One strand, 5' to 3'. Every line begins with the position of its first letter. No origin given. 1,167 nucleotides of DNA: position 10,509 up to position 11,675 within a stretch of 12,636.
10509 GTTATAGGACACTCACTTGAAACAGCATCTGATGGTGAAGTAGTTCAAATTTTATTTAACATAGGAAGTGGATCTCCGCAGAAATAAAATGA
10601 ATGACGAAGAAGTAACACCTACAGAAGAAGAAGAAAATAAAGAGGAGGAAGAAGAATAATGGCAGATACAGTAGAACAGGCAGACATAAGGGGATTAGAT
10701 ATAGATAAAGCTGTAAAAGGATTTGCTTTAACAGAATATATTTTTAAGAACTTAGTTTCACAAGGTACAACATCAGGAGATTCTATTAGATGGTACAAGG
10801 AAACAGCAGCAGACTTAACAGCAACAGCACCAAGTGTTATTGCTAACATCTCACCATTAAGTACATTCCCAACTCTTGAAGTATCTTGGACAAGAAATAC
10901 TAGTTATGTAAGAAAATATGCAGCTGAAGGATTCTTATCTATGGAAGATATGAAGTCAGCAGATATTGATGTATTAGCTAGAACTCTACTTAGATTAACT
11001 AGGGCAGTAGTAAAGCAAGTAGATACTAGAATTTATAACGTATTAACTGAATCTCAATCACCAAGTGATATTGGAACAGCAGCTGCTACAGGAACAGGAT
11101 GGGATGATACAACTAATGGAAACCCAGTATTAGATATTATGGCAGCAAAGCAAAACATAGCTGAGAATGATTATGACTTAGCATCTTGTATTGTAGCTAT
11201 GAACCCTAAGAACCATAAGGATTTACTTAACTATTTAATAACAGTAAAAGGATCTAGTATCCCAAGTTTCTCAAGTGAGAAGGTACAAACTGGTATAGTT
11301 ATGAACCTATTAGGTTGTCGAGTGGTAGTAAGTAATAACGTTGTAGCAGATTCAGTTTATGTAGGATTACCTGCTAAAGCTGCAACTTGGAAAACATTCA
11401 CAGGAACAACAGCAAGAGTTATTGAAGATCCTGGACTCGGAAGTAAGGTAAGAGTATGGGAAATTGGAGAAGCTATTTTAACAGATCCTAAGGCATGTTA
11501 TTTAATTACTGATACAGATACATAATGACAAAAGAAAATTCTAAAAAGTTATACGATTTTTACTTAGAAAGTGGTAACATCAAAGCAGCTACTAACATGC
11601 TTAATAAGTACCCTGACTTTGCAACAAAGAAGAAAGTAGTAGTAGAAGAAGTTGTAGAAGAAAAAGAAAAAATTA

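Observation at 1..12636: Complete 12.5-kb head-tail-type viral genome lacking recognisable replication, integration, tail-tube and lysis genes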

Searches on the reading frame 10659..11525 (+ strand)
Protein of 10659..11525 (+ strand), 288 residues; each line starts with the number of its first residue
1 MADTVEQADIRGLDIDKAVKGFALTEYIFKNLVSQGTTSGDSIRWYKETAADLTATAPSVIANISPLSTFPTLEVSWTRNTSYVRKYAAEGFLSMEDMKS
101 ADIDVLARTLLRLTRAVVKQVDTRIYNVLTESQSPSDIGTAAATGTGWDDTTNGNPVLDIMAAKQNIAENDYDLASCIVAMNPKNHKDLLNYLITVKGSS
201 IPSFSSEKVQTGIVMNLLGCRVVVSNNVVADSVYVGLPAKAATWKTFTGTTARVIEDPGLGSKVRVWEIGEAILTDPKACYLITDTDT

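Call 6: search_protein_families(library=pfam, max_evalue=0.1, proteins=[window:10659-11525:+])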
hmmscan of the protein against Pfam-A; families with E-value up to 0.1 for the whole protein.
window:10659-11525:+ (288 aa): 1 family
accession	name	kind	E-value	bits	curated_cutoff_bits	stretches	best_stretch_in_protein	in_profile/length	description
PF25209.1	Phage_capsid_4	-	1e-10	42.8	27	1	34-281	29-260/262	Phage capsid protein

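Call 7: search_protein_families(library=phrogs, max_evalue=0.1, proteins=[window:10659-11525:+])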
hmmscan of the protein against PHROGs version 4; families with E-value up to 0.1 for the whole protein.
window:10659-11525:+ (288 aa): 6 families
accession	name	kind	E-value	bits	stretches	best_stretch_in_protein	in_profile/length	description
phrog_1650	-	head and packaging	3.1e-26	93.4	1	15-285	29-297/300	major head protein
phrog_267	-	head and packaging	1.9e-08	34.9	1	97-239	122-266/410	major head protein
phrog_544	-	head and packaging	5.7e-08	33.5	1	69-244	68-224/282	major head protein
phrog_3922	-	head and packaging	4.7e-06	27.1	1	62-232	136-304/362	major head protein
phrog_617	-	head and packaging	0.00058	19.8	1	100-236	438-566/626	major head protein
phrog_2522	-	head and packaging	0.012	15.7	1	92-235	136-265/318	major head protein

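Call 11: search_dna_similar(query=window:10659-11525:+, collection=phages, mode=protein, max_evalue=0.001)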
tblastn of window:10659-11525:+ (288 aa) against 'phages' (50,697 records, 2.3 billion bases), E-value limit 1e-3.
No match.

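Call 13: find_related_loci(query=window:10659-11525:+, collection=viral_contigs, flank=10000)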
Query window:10659-11525:+ (288 aa) in viral_contigs; peptide patterns used: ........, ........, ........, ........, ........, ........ (x = any residue, [..] = any of these).
11 stretches matched a pattern; 9 encode a relative of the query (tblastn E <= 1e-3); 9 distinct loci.
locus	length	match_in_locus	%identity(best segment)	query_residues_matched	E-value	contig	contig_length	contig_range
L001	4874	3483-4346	84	1-288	8e-169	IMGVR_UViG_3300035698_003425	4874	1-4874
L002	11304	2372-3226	82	4-288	3e-162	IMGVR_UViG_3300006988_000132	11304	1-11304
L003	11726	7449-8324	67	1-288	2e-126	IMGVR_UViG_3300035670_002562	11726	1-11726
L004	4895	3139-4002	63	1-287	8e-118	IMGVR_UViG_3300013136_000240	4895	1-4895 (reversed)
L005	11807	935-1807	62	1-288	4e-117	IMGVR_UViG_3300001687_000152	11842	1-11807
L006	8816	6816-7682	61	1-288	2e-112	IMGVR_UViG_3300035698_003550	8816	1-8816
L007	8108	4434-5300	61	1-288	9e-112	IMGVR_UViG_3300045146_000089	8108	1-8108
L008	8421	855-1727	58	1-288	7e-108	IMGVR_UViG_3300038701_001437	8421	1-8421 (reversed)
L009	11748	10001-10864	53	1-288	1e-93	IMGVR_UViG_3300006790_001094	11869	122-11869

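Call 14: find_homologous_proteins(query=window:10659-11525:+)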
Query window:10659-11525:+ (288 aa): 1208 proteins with E <= 0.001 among 2943 candidates; the best 120 are listed.
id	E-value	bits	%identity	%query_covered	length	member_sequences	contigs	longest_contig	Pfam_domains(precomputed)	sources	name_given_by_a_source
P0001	5.4e-184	628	100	100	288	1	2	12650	PF25209.3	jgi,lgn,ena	-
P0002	1.3e-158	545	85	100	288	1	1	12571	PF25209.3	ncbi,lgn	-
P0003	8.6e-156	535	85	100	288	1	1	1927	PF25209.3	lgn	-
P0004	1.8e-149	515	80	100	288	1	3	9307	PF25209.3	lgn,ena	-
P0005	6.9e-149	513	81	99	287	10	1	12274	PF25209.3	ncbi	-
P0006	1.8e-147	508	79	100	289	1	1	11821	PF25209.3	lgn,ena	-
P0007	1.2e-146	506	82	100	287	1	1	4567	PF25209.3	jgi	-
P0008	1.7e-146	505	81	100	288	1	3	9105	PF25209.3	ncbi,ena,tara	tara:strand:+ start:317 stop:1183 length:867 start_codon:yes stop_codon:yes gene_type:complete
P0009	7.5e-146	503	79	100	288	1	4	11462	PF25209.3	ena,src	-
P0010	1.1e-145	502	78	100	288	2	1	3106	PF25209.3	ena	-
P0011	3.2e-142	491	77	100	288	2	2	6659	PF25209.3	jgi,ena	-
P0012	6.4e-142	490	76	99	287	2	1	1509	PF25209.3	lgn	-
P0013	2.5e-141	488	76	99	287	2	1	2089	PF25209.3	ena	-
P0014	1.5e-140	485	76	100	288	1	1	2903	PF25209.3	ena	-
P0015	7.3e-140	483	76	99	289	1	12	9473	PF25209.3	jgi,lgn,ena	-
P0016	8.7e-137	473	77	100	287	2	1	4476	PF25209.3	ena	-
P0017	1.3e-136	473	76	100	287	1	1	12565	PF25209.3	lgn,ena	-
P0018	5.3e-136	471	84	89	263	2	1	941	PF25209.3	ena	-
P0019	1.2e-135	469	74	100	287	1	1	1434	PF25209.3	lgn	-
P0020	1.8e-134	466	76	100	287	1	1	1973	PF25209.3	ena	-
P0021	7.2e-133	460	72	100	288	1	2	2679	PF25209.3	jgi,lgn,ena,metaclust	metaclust:\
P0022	4.1e-132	458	73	99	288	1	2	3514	PF25209.3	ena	-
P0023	5.5e-132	457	71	99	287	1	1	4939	PF25209.3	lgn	-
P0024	3.8e-131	455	73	99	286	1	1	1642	PF25209.3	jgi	-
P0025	4.8e-131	454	72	100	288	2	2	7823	PF25209.3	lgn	-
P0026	5.5e-131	454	73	99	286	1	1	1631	PF25209.3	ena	-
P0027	2.2e-130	452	73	99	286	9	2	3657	PF25209.3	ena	-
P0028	3.0e-130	452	74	100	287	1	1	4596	PF25209.3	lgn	-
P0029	2.9e-129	448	72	100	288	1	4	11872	PF25209.3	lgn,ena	-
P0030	7.9e-129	447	73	99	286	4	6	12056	PF25209.3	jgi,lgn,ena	-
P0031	1.2e-128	446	73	99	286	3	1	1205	PF25209.3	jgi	-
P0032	1.2e-128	446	73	99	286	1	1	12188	PF25209.3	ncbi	-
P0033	1.5e-128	446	72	99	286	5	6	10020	PF25209.3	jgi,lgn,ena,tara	jgi:hypothetical protein|tara:strand:+ start:621 stop:1481 length:861 start_codon:yes stop_codon:yes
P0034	3.4e-128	445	73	99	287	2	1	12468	PF25209.3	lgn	-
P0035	3.4e-128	445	73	99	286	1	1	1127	PF25209.3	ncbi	-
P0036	8.0e-128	444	73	99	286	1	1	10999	PF25209.3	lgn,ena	-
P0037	1.0e-127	443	72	99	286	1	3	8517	PF25209.3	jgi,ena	-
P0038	1.3e-127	443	72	99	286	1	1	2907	PF25209.3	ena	-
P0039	1.9e-127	443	71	99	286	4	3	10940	PF25209.3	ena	-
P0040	2.4e-126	439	69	100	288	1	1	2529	PF25209.3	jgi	jgi:hypothetical protein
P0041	3.2e-126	438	72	99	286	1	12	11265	PF25209.3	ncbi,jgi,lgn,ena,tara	jgi:hypothetical protein|tara:strand:- start:444 stop:1304 length:861 start_codon:yes stop_codon:yes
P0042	1.0e-125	437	71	99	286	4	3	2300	PF25209.3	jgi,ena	-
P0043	2.1e-125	436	72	99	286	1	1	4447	PF25209.3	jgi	jgi:hypothetical protein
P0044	2.3e-125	436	69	99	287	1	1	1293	PF25209.3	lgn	-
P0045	3.1e-125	435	72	99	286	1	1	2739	PF25209.3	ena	-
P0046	5.5e-125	434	71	99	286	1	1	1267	PF25209.3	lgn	-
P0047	6.9e-125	434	71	99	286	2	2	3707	PF25209.3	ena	-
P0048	7.8e-125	434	72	99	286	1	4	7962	PF25209.3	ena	-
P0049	1.1e-124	433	71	99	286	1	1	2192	PF25209.3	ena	-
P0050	1.2e-124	433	71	99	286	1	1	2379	PF25209.3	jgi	jgi:hypothetical protein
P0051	1.3e-124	433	71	99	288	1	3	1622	PF25209.3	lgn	-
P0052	2.6e-124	432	72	99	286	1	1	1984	PF25209.3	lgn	-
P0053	8.5e-124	431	71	99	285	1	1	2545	PF25209.3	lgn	-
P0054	8.8e-124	431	69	100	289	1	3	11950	PF25209.3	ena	-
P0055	9.2e-124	430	71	99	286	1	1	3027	PF25209.3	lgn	-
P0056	9.8e-124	430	71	99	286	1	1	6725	PF25209.3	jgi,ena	-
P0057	1.1e-123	430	70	99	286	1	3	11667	PF25209.3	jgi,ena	-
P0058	1.3e-123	430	71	99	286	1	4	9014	PF25209.3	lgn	-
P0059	1.8e-123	430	71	99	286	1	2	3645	PF25209.3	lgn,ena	-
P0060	2.1e-123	429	70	99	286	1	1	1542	PF25209.3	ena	-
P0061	2.8e-123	429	71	99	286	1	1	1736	PF25209.3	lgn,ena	-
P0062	3.2e-123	429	70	99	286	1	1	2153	PF25209.3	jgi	-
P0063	3.8e-123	428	70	99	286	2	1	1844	PF25209.3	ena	-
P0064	4.9e-123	428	71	99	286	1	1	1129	PF25209.3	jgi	-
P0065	6.6e-123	428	70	99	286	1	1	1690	PF25209.3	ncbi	-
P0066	7.8e-123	427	71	99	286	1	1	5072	PF25209.3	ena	-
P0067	9.0e-123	427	71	99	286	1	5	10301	PF25209.3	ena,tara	tara:strand:- start:391 stop:1251 length:861 start_codon:yes stop_codon:yes gene_type:complete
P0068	9.6e-123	427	70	99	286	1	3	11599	PF25209.3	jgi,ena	jgi:hypothetical protein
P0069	1.4e-122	427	69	100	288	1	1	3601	PF25209.3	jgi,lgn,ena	-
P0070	2.0e-122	426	69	99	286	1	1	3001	PF25209.3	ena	-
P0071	2.1e-122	426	70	99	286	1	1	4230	PF25209.3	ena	-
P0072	2.3e-122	426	68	99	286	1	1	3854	PF25209.3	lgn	-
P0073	2.7e-122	426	70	99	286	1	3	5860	PF25209.3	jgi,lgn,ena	-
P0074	3.2e-122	425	70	99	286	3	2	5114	PF25209.3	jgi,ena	-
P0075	3.3e-122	425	69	99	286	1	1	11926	PF25209.3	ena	-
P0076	3.4e-122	425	70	99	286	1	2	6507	PF25209.3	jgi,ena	-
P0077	4.8e-122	425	67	100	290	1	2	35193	PF25209.3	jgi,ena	-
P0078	5.1e-122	425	69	99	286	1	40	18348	PF25209.3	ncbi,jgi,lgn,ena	-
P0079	7.7e-122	424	70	99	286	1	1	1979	PF25209.3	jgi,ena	-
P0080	1.2e-121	423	71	99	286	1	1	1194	PF25209.3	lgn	-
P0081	1.4e-121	423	69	99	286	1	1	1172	PF25209.3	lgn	-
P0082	2.5e-121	422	71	99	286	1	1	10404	PF25209.3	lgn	-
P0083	5.3e-121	421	70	98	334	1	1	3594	PF25209.3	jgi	-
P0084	8.9e-121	421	70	100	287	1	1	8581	PF25209.3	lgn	-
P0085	1.7e-120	420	67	99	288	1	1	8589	PF25209.3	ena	-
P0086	3.1e-120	419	70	100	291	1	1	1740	PF25209.3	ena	-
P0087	1.9e-119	416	67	100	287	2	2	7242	PF25209.3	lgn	-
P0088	2.0e-119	416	68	99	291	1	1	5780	PF25209.3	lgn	-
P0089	3.3e-119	416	68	100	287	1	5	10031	PF25209.3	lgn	-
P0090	3.5e-119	415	67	100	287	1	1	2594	PF25209.3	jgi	jgi:hypothetical protein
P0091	4.7e-119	415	68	99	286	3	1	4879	PF25209.3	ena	-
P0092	7.0e-119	414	70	99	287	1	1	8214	PF25209.3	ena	-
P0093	2.3e-118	413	66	99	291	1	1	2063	PF25209.3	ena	-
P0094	8.6e-118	411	69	99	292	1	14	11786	PF25209.3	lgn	-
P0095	1.7e-117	410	67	98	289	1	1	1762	PF25209.3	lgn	-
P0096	2.1e-117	410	66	99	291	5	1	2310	PF25209.3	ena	-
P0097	4.1e-117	409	66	99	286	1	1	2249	PF25209.3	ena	-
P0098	1.2e-116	407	67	100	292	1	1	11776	PF25209.3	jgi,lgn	jgi:hypothetical protein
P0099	1.4e-116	407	69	98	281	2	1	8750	PF25209.3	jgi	jgi:hypothetical protein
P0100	1.5e-116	407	68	99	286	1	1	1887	PF25209.3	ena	-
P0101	2.5e-116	406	66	99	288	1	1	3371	PF25209.3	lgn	-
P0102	5.0e-116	405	66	100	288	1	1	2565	PF25209.3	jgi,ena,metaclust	metaclust:\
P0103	1.1e-115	404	67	100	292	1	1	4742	PF25209.3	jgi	jgi:hypothetical protein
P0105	1.6e-115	403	70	93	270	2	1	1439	PF25209.3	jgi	jgi:hypothetical protein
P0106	3.9e-115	402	68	98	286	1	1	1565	PF25209.3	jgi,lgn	-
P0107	1.2e-114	401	64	100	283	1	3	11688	PF25209.3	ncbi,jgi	ncbi:MAG: phage major capsid protein [Candidatus Heimdallarchaeaceae archaeon]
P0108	1.3e-114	400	66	100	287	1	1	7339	PF25209.3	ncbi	-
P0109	2.7e-114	399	67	99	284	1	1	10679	PF25209.3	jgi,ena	jgi:hypothetical protein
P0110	2.8e-114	399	66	100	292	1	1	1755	PF25209.3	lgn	-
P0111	4.9e-114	399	67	99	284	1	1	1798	PF25209.3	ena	-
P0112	5.0e-114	399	67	99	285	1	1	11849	PF25209.3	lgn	-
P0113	8.8e-114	398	67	99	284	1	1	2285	PF25209.3,PF05065.20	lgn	-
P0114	1.2e-113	397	65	100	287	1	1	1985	PF25209.3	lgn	-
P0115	1.3e-113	397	64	98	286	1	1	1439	PF25209.3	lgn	-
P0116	3.1e-113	396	64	100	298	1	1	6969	PF25209.3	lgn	-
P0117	7.1e-113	395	65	99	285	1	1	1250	PF25209.3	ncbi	-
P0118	3.1e-112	393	65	100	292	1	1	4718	PF25209.3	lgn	-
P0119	1.9e-111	390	63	99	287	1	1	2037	PF25209.3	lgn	-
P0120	2.2e-111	390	64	100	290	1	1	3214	PF25209.3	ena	-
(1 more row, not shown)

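Call 16: find_encoding_contigs(protein=P0077, flank=10000, max_places=3)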
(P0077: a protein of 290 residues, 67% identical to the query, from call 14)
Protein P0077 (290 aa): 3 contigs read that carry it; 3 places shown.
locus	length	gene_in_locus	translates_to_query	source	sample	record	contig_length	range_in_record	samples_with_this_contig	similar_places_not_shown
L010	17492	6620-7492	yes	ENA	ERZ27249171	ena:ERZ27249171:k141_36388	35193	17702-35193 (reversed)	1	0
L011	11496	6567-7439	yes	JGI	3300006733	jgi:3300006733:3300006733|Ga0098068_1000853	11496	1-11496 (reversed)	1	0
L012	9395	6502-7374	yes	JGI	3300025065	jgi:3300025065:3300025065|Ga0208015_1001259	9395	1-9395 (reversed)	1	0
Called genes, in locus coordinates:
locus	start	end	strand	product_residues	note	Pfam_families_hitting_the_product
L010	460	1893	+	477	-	PF03354:TerL_ATPase (weak), PF03237:Terminase_6N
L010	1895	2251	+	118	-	-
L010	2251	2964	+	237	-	-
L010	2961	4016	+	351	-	PF04860:Phage_portal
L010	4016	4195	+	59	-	-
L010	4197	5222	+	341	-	-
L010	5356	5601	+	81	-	-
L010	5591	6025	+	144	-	-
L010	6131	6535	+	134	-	-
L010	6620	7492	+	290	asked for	PF25209:Phage_capsid_4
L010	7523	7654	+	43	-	-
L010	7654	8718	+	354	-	-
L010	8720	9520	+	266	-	-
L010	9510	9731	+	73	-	-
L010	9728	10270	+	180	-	-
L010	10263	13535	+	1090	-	PF13385:Laminin_G_3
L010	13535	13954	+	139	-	-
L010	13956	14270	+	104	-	-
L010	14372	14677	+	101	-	-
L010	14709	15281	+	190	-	-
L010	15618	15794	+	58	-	-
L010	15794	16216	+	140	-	-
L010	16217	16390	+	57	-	-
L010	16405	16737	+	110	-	-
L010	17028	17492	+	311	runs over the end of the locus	-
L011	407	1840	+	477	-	PF03354:TerL_ATPase (weak), PF03237:Terminase_6N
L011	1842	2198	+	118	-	-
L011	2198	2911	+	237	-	-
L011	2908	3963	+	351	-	PF04860:Phage_portal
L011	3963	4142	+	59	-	-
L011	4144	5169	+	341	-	-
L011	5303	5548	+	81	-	-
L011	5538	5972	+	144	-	-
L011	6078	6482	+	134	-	-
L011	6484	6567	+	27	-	-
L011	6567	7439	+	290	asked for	PF25209:Phage_capsid_4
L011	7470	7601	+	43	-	-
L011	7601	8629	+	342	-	-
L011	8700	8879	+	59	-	-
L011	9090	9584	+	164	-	-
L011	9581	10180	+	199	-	PF00145:DNA_methylase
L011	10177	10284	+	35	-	-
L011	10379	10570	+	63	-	-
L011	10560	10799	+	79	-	-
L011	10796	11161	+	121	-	-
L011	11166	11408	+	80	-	-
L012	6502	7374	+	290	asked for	PF25209:Phage_capsid_4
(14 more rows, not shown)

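Call 17: find_encoding_contigs(protein=P0078, flank=10000, max_places=4)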
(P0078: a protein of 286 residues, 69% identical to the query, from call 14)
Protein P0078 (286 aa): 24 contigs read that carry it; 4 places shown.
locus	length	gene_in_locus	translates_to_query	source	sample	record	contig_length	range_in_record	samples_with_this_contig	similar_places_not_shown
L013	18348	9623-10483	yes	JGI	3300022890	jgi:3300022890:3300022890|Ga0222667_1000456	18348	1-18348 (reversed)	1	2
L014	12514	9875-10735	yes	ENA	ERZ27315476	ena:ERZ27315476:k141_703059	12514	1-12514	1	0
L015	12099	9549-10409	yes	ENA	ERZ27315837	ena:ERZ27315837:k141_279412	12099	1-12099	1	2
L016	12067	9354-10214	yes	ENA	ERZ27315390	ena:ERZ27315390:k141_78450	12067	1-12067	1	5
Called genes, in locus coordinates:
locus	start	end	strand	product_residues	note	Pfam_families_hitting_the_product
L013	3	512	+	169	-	?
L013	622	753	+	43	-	-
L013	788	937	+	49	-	-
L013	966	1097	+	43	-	-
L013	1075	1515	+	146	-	-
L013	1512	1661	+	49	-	-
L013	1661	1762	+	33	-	-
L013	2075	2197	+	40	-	-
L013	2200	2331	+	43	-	-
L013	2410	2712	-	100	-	-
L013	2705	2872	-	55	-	-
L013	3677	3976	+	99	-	-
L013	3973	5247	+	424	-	PF03237:Terminase_6N, PF05127:NAT10_TcmA_helicase (weak)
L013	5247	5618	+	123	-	-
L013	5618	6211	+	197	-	-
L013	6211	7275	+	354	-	PF04860:Phage_portal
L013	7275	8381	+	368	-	-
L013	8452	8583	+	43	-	PF12841:YvrJ (weak)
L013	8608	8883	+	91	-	-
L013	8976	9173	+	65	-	-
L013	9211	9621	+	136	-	PF09956:Phage_cement_2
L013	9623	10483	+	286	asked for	PF25209:Phage_capsid_4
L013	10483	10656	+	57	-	-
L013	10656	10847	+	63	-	-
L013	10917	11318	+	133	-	-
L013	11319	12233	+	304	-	PF13385:Laminin_G_3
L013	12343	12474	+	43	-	-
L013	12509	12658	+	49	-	-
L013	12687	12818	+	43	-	-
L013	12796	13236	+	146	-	-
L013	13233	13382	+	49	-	-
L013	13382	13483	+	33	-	-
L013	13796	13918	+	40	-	-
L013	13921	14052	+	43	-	-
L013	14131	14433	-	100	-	-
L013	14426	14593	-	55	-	-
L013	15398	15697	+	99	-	-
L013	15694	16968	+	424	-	PF03237:Terminase_6N, PF05127:NAT10_TcmA_helicase (weak)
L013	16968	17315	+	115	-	-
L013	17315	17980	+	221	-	-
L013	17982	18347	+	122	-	?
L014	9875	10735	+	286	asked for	PF25209:Phage_capsid_4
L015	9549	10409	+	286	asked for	PF25209:Phage_capsid_4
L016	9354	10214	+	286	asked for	PF25209:Phage_capsid_4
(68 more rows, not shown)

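Call 20: find_related_loci(query=A1, collection=genome_contigs, flank=10000)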
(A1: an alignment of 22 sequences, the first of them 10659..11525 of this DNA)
Query A1 (288 aa) in genome_contigs; peptide patterns used: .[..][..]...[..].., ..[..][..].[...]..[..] (x = any residue, [..] = any of these).
182 stretches matched a pattern, but none encodes a relative of the query by tblastn (E <= 1e-3).

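Call 26: list_cluster_members(proteins=[P0002, P0005, P0032, P0107, P0139, P0165, P0008, P0041, P0078, P0227])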
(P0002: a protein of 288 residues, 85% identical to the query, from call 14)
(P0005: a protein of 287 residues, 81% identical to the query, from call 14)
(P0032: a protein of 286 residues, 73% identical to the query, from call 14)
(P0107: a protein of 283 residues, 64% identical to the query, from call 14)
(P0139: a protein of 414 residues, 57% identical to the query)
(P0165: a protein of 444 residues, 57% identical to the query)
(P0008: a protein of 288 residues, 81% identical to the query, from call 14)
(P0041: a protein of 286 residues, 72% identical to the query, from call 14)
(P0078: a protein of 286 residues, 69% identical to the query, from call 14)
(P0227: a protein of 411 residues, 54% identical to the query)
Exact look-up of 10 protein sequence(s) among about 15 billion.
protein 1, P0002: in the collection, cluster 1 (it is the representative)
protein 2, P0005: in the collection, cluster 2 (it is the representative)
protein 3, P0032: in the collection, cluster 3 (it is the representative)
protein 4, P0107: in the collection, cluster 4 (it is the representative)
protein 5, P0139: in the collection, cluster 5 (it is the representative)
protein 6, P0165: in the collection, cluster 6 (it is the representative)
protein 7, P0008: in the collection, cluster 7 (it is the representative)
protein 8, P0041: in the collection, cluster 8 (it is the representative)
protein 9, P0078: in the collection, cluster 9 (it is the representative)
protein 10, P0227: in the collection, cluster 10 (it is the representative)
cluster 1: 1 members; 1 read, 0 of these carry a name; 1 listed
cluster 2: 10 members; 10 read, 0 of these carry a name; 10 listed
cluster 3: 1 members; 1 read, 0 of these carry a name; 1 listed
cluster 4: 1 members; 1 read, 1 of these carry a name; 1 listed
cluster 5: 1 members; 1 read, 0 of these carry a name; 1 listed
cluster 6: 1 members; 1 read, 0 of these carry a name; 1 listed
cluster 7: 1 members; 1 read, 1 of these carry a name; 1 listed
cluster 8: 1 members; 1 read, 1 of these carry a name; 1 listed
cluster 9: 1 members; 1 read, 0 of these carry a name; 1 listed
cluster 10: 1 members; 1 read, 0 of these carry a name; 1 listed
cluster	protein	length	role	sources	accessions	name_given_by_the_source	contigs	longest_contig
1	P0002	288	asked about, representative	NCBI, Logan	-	-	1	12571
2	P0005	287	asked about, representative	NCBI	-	-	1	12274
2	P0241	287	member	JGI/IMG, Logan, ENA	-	-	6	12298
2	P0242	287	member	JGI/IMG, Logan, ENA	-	-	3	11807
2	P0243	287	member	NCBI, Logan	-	-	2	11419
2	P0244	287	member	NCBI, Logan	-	-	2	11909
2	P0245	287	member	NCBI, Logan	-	-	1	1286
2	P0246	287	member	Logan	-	-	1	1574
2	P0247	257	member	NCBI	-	-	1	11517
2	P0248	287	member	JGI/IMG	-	-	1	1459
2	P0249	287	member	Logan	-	-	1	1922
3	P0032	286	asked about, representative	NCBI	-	-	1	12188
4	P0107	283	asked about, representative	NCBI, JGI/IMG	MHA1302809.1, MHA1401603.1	MAG: phage major capsid protein [Candidatus Heimdallarchaeaceae archaeon]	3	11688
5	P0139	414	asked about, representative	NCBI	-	-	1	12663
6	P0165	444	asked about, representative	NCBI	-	-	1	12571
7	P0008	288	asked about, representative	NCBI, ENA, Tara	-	strand:+ start:317 stop:1183 length:867 start_codon:yes stop_codon:yes gene_type:complete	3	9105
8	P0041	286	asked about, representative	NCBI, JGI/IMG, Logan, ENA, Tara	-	hypothetical protein | strand:- start:444 stop:1304 length:861 start_codon:yes stop_codon:yes gene_type:complete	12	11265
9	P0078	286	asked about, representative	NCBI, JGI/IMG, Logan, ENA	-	-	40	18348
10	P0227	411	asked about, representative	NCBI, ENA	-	-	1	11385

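Call 27: find_encoding_contigs(protein=P0107, flank=10000, max_places=3)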
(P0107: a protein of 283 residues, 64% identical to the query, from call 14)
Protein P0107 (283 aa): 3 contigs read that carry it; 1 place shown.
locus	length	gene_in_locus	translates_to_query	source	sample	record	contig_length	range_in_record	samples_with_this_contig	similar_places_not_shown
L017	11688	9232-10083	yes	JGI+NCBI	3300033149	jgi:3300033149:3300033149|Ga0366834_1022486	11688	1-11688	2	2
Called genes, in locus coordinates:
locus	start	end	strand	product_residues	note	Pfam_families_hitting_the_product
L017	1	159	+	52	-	?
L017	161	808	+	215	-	-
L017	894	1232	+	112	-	-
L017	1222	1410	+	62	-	-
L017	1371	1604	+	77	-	-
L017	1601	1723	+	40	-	-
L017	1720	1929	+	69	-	-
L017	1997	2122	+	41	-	-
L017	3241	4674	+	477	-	PF03237:Terminase_6N, PF03354:TerL_ATPase (weak)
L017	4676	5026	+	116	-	-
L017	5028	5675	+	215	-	-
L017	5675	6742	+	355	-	PF04860:Phage_portal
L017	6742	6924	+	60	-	-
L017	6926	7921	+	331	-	-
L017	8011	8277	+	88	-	-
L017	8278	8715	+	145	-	-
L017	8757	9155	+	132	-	PF09956:Phage_cement_2 (weak)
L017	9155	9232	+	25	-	-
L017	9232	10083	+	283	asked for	PF25209:Phage_capsid_4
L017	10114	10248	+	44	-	-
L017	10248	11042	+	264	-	-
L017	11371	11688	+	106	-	?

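Call 36: find_encoding_contigs(protein=P0002, flank=10000, max_places=2)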
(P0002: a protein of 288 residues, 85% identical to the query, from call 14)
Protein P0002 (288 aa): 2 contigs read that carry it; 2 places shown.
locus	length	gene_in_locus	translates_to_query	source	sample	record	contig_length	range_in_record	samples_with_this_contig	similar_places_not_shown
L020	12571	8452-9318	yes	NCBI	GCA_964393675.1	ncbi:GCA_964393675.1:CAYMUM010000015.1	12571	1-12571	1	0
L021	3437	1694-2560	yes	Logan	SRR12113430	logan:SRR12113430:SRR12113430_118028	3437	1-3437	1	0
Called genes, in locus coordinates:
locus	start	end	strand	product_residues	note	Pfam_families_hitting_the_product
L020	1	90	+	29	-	?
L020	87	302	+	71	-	-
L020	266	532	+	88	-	-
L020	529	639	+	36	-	-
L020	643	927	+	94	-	-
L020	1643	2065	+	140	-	PF07362:CcdA (weak)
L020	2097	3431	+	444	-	PF03237:Terminase_6N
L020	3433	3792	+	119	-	-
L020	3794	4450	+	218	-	-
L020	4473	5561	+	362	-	-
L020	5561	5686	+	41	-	-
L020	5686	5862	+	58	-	-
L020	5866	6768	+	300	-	-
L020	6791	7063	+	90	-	-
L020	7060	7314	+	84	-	-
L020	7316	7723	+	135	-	-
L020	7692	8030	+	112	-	-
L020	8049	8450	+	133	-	PF09956:Phage_cement_2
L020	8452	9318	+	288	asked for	PF25209:Phage_capsid_4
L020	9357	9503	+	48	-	-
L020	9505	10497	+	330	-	-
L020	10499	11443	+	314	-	PF10282:Lactonase (weak)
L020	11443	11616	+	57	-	-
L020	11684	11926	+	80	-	-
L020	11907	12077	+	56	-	-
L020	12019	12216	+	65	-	-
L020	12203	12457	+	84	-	-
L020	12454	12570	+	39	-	?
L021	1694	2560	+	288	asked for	PF25209:Phage_capsid_4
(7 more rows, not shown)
